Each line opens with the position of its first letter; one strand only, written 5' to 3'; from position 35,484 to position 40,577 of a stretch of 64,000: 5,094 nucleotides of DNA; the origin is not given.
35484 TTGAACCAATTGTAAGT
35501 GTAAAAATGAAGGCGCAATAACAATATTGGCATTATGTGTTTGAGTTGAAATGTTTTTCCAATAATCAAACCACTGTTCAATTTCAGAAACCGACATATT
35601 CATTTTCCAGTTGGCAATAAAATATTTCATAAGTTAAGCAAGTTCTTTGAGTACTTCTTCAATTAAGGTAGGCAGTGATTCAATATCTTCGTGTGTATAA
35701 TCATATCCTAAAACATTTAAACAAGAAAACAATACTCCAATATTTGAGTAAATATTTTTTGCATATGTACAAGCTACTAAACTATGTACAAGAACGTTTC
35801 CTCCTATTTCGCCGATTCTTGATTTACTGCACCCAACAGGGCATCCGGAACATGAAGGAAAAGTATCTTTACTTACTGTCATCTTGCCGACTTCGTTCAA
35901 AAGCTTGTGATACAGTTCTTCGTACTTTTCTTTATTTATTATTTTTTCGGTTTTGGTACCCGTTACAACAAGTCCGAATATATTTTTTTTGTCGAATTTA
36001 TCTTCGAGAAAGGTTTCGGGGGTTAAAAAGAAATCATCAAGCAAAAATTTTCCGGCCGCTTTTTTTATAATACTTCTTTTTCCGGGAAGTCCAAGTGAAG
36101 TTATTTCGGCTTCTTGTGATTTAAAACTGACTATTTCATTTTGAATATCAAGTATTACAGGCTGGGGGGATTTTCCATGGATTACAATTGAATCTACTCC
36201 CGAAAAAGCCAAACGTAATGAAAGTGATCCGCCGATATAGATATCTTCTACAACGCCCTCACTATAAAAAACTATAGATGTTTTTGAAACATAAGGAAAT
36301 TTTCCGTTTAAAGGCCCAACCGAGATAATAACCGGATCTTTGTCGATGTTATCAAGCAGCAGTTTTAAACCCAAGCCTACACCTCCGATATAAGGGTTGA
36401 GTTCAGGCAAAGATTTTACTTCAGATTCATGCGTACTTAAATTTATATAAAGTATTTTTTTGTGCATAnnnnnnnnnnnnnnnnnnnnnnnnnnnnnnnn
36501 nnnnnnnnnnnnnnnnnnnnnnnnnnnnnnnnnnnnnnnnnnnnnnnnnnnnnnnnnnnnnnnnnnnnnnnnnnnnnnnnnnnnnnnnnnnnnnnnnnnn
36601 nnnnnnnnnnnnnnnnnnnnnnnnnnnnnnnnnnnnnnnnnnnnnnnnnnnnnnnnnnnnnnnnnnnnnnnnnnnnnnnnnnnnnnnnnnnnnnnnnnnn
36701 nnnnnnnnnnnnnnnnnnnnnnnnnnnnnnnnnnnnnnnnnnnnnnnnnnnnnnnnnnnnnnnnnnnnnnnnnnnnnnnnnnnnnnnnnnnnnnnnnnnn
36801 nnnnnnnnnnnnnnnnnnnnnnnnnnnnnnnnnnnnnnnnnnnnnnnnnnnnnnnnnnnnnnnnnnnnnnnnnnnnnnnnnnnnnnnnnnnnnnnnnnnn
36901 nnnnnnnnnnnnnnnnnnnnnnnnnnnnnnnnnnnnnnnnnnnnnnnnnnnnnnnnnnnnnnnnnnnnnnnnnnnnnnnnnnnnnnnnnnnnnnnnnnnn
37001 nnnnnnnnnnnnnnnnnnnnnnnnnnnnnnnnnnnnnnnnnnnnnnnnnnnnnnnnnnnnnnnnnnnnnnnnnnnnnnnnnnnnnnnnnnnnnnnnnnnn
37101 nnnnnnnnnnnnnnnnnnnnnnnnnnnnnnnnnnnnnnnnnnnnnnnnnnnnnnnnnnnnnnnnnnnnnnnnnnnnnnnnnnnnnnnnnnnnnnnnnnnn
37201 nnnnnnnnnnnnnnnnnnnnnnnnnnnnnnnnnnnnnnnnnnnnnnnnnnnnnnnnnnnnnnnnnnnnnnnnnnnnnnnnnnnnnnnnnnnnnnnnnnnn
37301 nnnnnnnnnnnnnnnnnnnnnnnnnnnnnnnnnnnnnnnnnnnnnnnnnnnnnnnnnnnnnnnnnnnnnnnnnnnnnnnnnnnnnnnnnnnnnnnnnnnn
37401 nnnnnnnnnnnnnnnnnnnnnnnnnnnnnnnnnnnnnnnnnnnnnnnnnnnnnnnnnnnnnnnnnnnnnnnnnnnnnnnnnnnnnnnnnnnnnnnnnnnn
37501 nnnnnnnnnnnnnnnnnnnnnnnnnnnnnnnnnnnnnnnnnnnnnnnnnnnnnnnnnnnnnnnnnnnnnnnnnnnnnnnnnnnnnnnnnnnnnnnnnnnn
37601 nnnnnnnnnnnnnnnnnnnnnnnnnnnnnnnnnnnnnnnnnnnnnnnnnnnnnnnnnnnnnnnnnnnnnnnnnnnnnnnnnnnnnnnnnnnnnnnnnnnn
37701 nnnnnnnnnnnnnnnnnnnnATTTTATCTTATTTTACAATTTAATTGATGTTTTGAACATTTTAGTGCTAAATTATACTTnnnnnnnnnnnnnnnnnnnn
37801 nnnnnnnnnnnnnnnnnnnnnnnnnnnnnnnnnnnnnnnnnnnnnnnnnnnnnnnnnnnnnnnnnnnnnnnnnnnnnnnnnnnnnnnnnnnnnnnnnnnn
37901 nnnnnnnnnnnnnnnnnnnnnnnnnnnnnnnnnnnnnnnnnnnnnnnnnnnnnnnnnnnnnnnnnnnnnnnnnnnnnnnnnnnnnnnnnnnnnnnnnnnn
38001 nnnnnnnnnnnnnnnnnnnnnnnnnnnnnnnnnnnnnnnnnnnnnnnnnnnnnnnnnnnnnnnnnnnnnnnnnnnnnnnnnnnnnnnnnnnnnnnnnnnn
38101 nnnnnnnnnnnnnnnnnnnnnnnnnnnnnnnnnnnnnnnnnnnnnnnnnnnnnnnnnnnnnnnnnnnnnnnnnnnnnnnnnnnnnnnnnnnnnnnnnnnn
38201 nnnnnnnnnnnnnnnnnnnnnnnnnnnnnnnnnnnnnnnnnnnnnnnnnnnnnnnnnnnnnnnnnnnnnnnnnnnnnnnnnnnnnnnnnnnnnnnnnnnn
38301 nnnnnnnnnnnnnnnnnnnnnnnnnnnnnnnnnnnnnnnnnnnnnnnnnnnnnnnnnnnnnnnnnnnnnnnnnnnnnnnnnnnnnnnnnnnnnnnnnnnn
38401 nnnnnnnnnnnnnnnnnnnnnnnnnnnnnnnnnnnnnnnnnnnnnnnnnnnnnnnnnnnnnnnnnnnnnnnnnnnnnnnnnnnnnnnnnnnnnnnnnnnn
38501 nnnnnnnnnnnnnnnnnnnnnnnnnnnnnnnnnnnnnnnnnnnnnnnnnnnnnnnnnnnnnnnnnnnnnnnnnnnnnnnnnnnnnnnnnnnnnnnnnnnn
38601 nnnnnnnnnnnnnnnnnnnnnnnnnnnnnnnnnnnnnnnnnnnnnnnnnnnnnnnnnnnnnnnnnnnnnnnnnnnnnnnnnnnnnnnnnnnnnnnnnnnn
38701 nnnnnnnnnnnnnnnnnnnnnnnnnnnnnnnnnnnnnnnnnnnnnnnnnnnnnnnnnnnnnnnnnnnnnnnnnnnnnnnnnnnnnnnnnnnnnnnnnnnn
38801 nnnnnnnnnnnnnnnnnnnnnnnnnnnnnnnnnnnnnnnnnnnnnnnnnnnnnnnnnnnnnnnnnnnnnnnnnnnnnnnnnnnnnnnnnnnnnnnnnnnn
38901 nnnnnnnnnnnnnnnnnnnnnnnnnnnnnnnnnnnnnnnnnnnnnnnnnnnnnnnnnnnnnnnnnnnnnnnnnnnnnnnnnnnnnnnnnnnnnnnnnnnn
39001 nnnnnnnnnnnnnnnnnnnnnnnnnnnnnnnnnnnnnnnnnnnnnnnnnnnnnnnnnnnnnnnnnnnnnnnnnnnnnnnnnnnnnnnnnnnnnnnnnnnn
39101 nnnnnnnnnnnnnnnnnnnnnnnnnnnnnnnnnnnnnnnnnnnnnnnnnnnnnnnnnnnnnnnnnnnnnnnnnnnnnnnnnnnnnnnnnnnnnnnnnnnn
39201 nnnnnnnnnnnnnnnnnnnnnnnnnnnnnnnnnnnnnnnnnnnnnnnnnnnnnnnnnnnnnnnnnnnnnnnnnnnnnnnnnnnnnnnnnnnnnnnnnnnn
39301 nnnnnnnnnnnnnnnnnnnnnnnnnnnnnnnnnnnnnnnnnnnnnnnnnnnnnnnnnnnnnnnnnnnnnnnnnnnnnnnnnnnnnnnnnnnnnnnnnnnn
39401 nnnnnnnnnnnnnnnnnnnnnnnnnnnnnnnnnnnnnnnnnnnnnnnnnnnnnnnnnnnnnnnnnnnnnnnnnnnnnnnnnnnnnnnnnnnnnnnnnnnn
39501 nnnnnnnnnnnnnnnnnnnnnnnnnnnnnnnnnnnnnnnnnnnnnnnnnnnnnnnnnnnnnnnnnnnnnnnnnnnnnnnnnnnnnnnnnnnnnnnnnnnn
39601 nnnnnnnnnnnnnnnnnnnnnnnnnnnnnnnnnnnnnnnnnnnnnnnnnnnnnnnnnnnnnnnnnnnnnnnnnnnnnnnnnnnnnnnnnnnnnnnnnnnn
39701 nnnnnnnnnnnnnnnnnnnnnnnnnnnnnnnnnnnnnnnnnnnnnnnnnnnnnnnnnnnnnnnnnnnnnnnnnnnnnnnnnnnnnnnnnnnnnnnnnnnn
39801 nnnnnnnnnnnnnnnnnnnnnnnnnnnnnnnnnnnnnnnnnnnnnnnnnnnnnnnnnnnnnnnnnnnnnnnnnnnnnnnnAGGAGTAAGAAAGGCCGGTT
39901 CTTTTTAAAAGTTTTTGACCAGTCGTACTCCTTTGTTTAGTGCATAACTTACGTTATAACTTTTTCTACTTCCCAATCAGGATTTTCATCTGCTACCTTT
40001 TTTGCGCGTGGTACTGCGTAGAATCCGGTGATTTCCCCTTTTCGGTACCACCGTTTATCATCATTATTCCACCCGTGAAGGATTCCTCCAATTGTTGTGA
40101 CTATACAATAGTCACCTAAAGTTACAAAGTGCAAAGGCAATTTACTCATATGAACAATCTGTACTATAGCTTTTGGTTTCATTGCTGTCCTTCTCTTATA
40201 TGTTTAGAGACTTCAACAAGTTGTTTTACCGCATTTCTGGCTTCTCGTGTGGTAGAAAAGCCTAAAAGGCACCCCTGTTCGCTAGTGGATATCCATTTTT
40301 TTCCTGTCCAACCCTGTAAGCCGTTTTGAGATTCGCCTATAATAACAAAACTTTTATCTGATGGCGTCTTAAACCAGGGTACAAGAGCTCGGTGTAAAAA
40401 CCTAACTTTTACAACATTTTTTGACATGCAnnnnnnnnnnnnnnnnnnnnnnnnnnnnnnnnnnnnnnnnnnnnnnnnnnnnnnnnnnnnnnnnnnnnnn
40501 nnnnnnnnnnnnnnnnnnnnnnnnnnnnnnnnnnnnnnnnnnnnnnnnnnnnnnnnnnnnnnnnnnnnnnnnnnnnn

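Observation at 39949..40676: Tandem triplet of ~80-aa paralogues sharing a (H/Q)GW-x3-(K/R)W motif next to lysS and serS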

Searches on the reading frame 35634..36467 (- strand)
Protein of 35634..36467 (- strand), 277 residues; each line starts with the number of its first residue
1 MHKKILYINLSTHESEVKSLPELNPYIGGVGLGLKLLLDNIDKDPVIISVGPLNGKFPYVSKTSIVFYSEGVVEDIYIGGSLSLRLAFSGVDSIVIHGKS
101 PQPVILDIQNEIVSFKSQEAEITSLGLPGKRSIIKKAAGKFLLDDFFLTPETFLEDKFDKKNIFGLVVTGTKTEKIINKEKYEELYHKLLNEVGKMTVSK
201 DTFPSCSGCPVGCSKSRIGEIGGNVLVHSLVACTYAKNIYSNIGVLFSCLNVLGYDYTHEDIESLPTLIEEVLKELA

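Call 71: search_protein_families(library=pfam, proteins=[window:35634-36467:-], max_evalue=0.00001)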
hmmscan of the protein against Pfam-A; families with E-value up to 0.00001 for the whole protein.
window:35634-36467:- (277 aa): 1 family
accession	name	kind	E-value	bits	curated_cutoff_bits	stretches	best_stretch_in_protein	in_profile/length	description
PF02730.20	AFOR_N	-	8.2e-23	81.6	29.8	1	4-119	2-130/199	Aldehyde ferredoxin oxidoreductase, N-terminal domain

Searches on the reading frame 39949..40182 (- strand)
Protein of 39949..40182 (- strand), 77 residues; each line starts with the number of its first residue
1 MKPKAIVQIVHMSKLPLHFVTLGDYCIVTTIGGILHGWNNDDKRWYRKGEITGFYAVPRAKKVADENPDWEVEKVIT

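Call 3: search_protein_families(library=pfam, proteins=[window:39949-40182:-], max_evalue=10)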
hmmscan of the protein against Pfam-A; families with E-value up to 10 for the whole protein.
window:39949-40182:- (77 aa): 0 families

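Call 4: search_protein_families(library=phrogs, proteins=[window:39949-40182:-], max_evalue=10)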
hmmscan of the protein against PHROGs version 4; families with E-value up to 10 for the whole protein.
window:39949-40182:- (77 aa): 0 families

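Call 9: find_homologous_proteins(query=window:39949-40182:-, max_evalue=0.01)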
Query window:39949-40182:- (77 aa): 1 proteins with E <= 0.01 among 1 candidates.
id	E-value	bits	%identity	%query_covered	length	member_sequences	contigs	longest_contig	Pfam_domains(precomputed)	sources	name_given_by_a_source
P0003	2.2e-47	176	100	100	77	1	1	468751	-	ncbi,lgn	-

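Call 49: search_protein_families(library=ncbifam, proteins=[P0003], max_evalue=10)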
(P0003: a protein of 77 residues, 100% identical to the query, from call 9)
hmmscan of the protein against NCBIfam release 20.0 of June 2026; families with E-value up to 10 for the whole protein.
P0003 (77 aa): 1 family
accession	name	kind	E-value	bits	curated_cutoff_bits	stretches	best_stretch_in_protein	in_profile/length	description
TIGR04086.1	TIGR04086_membr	hypoth_equivalog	0.087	13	30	1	6-53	24-70/115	TIGR04086 family membrane protein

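Call 50: search_protein_families(library=padloc, proteins=[P0003], max_evalue=10)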
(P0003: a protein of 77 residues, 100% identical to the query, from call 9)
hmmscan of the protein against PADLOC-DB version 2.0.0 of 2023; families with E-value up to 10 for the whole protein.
P0003 (77 aa): 0 families

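Call 100: find_related_loci(query=P0003, collection=viral_contigs, flank=3000)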
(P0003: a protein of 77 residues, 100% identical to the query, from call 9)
Query P0003 (77 aa) in viral_contigs; peptide patterns used: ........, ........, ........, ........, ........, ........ (x = any residue, [..] = any of these).
13 stretches matched a pattern, but none encodes a relative of the query by tblastn (E <= 1e-3).

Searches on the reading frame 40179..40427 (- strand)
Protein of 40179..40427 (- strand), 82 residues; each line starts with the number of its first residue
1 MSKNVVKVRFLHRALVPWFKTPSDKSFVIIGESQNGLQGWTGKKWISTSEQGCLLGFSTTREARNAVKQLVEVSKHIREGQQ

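Call 3: search_protein_families(library=pfam, proteins=[window:40179-40427:-], max_evalue=10)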
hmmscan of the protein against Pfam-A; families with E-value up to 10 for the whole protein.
window:40179-40427:- (82 aa): 1 family
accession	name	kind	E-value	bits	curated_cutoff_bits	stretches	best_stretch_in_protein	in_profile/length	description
PF14267.11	DUF4357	-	0.026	14.9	38.4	1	19-41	25-47/54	Domain of unknown function (DUF4357)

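Call 4: search_protein_families(library=phrogs, proteins=[window:40179-40427:-], max_evalue=10)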
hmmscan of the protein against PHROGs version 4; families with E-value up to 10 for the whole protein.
window:40179-40427:- (82 aa): 3 families
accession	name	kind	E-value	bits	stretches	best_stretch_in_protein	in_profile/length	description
phrog_4434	-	unknown function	0.21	12.2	1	20-72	45-98/152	-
phrog_17294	-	unknown function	0.28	12.3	1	5-26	2-23/77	-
phrog_14032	-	unknown function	0.32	12.2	1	11-49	6-43/74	-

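Call 6: find_homologous_proteins(query=window:40179-40427:-, max_evalue=0.01)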
Query window:40179-40427:- (82 aa): 1 proteins with E <= 0.01 among 1 candidates.
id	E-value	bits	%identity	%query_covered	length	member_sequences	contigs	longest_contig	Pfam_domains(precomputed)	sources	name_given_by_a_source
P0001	5.2e-48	178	100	100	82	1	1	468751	-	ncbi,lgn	-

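Call 21: predict_structure(alignment_id=A2)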
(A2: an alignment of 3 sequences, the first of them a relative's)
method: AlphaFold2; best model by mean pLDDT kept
length: 82 residues; sequences in the alignment: 3
mean_pLDDT: 76.4   pTM: 0.64
mean pLDDT of the five models: 76.4, 73.8, 72.9, 59.6, 51.4
residues with pLDDT >= 90: 0; 70-90: 63; 50-70: 6; < 50: 13
segments of 3 or more residues with pLDDT < 50: 1-3, 73-82
pLDDT, mean of each block of 10 residues (from residue 1): 65 86 83 85 85 86 80 49 36
secondary structure, 60 per line:
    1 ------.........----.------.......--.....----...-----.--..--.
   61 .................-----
elements in order: E7-12 E27-33 E36-40 E45-47 H60-77

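Call 30: fold_search(model_id=the predicted structure, library=pdb)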
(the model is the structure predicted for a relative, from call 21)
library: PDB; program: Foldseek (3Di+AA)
matches with E <= 10: 83; with E <= 0.001: 0
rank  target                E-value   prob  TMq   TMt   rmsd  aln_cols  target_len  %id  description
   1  2ia9_C                2.2e+00  0.04  0.22  0.21  13.6        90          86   11  Structural Genomics, the crystal structure of SpoVG from Bacillus subtilis subsp. subtilis str. 168 (released 2006-10-17)
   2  1wnu_B                2.9e+00  0.11  0.32  0.19   6.9        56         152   11  Structure of Archaeal Trans-Editing Protein AlaX in complex with L-serine (released 2005-07-26)
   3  1wnu_A                2.9e+00  0.11  0.32  0.18   6.9        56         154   11  Structure of Archaeal Trans-Editing Protein AlaX in complex with L-serine (released 2005-07-26)
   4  6j4p_A                3.2e+00  0.08  0.27  0.11  10.3        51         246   10  Structural basis of tubulin detyrosination by vasohibins-SVBP enzyme complex and functional implications (released 2019-05-01)
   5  6ocf_A                3.5e+00  0.07  0.27  0.11  10.2        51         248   12  The crystal structure of VASH1-SVBP complex (released 2019-06-26)
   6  1v4p_A                3.7e+00  0.14  0.31  0.18   2.7        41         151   15  Crystal structure of Alanyl-tRNA Synthetase from Pyrococcus horikoshii OT3 (released 2004-11-23)
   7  9dix_C                3.7e+00  0.08  0.34  0.32   6.3        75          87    9  HCMV gH/UL116/UL141 3-mer complex, ectodomain (released 2024-11-20)
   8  6qby_C                3.7e+00  0.07  0.27  0.11  10.3        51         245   10  Crystal structure of VASH 2 in complex with SVBP (released 2019-04-24)
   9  5mv7                  3.7e+00  0.05  0.29  0.07  10.2        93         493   11  Structure of human Myosin 7b C-terminal MyTH4-FERM MF2 domain (released 2017-07-05)
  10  2ia9_A                3.7e+00  0.03  0.22  0.20  12.9        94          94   11  Structural Genomics, the crystal structure of SpoVG from Bacillus subtilis subsp. subtilis str. 168 (released 2006-10-17)
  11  5mv8_A                3.9e+00  0.05  0.30  0.08  10.1        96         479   11  Structure of human Myosin 7b C-terminal MyTH4-FERM domain in complex with harmonin-a PDZ3 domain (released 2017-07-05)
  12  1wwb                  3.9e+00  0.01  0.11  0.09   7.9        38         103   18  LIGAND BINDING DOMAIN OF HUMAN TRKB RECEPTOR (released 1999-07-07)
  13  3rfn                  4.2e+00  0.13  0.31  0.18   2.8        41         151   15  Epitope backbone grafting by computational design for improved presentation of linear epitopes on scaffold proteins (released 2011-11-09)
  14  6j8f_B                4.2e+00  0.06  0.27  0.11  10.3        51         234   12  Crystal structure of SVBP-VASH1 with peptide mimic the C-terminal of alpha-tubulin (released 2019-06-19)
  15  6j4q_A                4.2e+00  0.06  0.27  0.11  10.3        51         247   10  Structural basis of tubulin detyrosination by vasohibins-SVBP enzyme complex and functional implications (released 2019-05-01)
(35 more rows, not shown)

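Call 34: find_encoding_contigs(protein=P0001, flank=3000, max_places=6)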
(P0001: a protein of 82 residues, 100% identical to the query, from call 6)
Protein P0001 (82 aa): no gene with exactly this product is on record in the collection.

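Call 37: list_cluster_members(proteins=[P0001, P0002, P0003])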
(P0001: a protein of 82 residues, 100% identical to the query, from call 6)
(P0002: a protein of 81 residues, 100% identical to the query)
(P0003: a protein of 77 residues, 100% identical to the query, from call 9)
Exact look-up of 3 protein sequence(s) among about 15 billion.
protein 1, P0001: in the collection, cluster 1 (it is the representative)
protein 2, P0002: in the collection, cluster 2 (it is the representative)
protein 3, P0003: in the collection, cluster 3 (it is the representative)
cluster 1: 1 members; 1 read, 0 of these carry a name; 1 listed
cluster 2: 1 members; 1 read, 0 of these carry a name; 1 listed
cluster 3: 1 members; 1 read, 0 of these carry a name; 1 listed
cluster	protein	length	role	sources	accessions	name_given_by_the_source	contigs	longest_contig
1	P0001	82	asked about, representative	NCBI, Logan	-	-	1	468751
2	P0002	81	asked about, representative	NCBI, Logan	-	-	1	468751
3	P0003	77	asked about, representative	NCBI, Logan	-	-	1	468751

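Call 45: fold_search(model_id=the predicted structure, library=viral)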
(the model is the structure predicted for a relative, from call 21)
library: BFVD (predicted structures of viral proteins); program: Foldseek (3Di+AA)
matches with E <= 10: 202; with E <= 0.001: 0
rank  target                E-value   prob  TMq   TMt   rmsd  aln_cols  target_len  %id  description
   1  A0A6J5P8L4            7.5e-01  0.10  0.26  0.17  12.4        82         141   11  Uncharacterized protein [uncultured Caudovirales phage]
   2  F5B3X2                9.0e-01  0.44  0.50  0.57   4.8        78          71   14  (no name in the UniProt tables at hand)
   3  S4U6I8                9.0e-01  0.14  0.27  0.28   8.6        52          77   21  Uncharacterized protein [Listeria phage LP-037]
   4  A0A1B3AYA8            9.0e-01  0.11  0.29  0.28   8.4        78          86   12  Uncharacterized protein [Gordonia phage Bantam]
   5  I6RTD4                1.1e+00  0.35  0.39  0.44   5.8        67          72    7  Uncharacterized protein [Nonlabens phage P12024L]
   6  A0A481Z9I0            1.2e+00  0.07  0.28  0.23  11.3        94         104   14  Uncharacterized protein [Pithovirus LCPAC304]
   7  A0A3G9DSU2            1.3e+00  0.14  0.34  0.43   7.2        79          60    6  Uncharacterized protein [Pectobacterium phage PPWS2]
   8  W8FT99                1.3e+00  0.13  0.27  0.28   6.8        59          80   12  (no name in the UniProt tables at hand)
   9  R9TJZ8                1.3e+00  0.04  0.23  0.24  16.5        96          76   12  (no name in the UniProt tables at hand)
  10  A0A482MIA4            1.4e+00  0.23  0.42  0.48   6.1        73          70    8  Uncharacterized protein [Nodularia phage vB_NspS-kac65v161]
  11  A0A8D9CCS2            1.4e+00  0.12  0.30  0.38  10.1        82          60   11  Uncharacterized protein [uncultured marine phage]
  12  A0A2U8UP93            1.5e+00  0.18  0.40  0.47   5.1        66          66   15  Uncharacterized protein [Streptomyces phage Ibantik]
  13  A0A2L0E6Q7            1.6e+00  0.06  0.24  0.04  11.2        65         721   15  Polymerase (Fragment) [Blacklegged tick picorna-like virus 1]
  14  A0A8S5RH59            1.7e+00  0.30  0.49  0.48   6.3        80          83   12  Uncharacterized protein [virus sp. ctiha2]
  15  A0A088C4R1            1.8e+00  0.18  0.37  0.14  10.4        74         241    8  (no name in the UniProt tables at hand)
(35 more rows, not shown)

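Call 49: search_protein_families(library=ncbifam, proteins=[P0001], max_evalue=10)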
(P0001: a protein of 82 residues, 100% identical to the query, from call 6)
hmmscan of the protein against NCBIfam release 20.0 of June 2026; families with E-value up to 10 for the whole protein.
P0001 (82 aa): 1 family
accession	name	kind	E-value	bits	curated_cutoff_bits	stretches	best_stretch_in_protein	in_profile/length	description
NF008848.0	PRK11886.1-3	equivalog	0.061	12.3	362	1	24-74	102-150/319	bifunctional biotin--[acetyl-CoA-carboxylase] ligase/biotin operon repressor BirA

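Call 50: search_protein_families(library=padloc, proteins=[P0001], max_evalue=10)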
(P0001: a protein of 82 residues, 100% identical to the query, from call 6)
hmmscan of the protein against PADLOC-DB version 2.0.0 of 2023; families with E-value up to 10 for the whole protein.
P0001 (82 aa): 0 families

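Call 98: find_related_loci(query=P0001, collection=viral_contigs, flank=3000)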
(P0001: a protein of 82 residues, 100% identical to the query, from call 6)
Query P0001 (82 aa) in viral_contigs; peptide patterns used: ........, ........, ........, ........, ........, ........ (x = any residue, [..] = any of these).
5 stretches matched a pattern, but none encodes a relative of the query by tblastn (E <= 1e-3).
